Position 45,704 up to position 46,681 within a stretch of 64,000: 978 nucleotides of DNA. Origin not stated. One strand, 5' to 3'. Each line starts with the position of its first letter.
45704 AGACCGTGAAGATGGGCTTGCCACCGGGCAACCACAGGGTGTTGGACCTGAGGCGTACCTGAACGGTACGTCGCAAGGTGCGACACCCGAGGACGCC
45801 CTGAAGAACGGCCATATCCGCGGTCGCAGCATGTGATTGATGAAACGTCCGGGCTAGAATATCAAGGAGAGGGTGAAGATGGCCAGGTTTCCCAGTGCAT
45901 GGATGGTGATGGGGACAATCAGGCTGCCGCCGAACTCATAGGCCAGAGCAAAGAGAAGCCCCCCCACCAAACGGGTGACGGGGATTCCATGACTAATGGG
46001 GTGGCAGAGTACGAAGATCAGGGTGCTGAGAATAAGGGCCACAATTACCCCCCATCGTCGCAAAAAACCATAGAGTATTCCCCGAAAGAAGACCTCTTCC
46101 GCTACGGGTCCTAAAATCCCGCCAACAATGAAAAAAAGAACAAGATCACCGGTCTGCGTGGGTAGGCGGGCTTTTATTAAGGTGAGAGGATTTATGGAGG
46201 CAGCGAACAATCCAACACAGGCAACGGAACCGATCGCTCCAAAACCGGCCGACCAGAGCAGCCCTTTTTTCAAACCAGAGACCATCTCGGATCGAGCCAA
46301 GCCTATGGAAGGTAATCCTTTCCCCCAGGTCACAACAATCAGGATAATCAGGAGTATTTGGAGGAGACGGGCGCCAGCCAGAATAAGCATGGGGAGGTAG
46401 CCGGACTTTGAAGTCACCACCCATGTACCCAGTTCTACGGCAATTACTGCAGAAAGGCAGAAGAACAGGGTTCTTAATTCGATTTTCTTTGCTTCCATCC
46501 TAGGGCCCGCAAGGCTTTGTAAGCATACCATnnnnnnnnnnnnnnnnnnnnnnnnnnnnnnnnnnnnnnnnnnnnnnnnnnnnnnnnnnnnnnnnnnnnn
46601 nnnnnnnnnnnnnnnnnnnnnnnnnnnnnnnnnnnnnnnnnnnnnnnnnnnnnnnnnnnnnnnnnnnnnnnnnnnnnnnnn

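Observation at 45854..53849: RiPP cassette A: a second, rearranged copy of the pathway with its own precursor, membrane HEAT protein and CPBP protease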

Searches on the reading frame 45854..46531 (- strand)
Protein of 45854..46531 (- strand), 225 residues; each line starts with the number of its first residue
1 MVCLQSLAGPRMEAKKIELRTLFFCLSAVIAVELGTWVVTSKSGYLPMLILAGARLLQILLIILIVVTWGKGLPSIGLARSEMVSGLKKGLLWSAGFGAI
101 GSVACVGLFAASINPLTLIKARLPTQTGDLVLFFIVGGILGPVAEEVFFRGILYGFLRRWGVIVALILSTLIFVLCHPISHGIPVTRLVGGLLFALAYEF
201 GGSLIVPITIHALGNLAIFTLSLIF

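Call 3: search_protein_families(library=ncbifam, proteins=[window:45854-46531:-], max_evalue=0.01)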
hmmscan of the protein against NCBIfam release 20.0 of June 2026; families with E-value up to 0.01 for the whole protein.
window:45854-46531:- (225 aa): 6 families
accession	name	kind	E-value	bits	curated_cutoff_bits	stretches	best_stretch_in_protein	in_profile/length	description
NF033192.3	CPBP_JDVT_MrtJ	equivalog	2.8e-11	44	75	1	139-220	6-97/98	JDVT-CTERM system glutamic-type intramembrane protease MrtJ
NF040589.1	CPBP_Synerg_MrtS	equivalog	1.9e-10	41.2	130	1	90-216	28-161/170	Synerg-CTERM system glutamic-type intramembrane protease MrtS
NF041647.1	ABC_perm_CPBP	equivalog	4.8e-10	38.8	435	1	15-222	421-634/636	ABC transporter permease subunit/CPBP intramembrane protease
NF046050.1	CPBP_fam_MroQ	equivalog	2.2e-07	30.6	270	1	130-218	126-220/243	intramembrane glutamic endopeptidase MroQ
TIGR03008.1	pepcterm_CAAX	equivalog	8e-05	22.6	81.05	1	130-218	115-209/222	CAAX prenyl protease-related protein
NF040914.1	Mrt_core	domain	0.00028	20.9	100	1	143-222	13-105/108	myxosortase family intramembrane protease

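Call 4: search_protein_families(library=pfam, proteins=[window:45854-46531:-], max_evalue=0.01)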
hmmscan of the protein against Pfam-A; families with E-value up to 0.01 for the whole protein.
window:45854-46531:- (225 aa): 1 family
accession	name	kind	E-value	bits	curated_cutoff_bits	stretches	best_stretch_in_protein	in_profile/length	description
PF02517.21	Rce1-like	-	3.4e-17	62.9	22.4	1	130-216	4-92/93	Type II CAAX prenyl endopeptidase Rce1-like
